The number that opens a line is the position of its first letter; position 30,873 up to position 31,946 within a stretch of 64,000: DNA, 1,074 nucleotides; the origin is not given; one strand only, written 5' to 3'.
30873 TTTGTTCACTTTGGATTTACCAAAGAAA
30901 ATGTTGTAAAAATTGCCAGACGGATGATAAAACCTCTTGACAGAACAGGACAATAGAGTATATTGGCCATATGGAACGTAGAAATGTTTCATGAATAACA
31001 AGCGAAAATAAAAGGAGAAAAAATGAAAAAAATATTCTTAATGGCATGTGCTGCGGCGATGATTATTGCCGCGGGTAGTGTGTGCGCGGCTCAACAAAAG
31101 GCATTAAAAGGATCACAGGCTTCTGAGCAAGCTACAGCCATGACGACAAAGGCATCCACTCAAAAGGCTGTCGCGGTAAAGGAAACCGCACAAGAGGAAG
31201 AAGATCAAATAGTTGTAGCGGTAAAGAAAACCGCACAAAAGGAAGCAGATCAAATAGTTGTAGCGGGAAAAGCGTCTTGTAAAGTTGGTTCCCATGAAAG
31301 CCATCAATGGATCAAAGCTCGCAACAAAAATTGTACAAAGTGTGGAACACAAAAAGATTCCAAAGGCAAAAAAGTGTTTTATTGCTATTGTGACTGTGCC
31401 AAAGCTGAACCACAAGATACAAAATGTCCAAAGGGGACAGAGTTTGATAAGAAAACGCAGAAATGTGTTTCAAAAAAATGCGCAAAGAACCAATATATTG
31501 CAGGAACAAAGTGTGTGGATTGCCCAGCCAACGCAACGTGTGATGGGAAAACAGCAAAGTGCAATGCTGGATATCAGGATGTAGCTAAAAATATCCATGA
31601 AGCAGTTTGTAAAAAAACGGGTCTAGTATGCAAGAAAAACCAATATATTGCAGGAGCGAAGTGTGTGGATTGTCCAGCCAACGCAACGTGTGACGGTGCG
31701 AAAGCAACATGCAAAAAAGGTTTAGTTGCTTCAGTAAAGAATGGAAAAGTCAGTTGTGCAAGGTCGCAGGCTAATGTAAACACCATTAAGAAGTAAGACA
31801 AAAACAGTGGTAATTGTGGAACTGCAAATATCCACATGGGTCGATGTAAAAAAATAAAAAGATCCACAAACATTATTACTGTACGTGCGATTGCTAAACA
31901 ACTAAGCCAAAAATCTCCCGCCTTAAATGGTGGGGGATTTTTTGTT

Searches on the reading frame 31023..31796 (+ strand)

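Call 65: search_protein_families(library=ncbifam, proteins=[window:31023-31796:+], max_evalue=0.001)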
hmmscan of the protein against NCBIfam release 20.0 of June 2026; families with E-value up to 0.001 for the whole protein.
window:31023-31796:+ (257 aa): 0 families

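Call 74: search_protein_families(library=pfam, proteins=[window:31023-31796:+], max_evalue=0.01)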
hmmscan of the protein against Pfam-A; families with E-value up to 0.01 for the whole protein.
window:31023-31796:+ (257 aa): 1 family
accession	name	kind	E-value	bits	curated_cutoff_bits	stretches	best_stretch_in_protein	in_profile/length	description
PF03486.20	HI0933_like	-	0.006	16.5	50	1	42-161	122-217/244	HI0933-like protein Rossmann domain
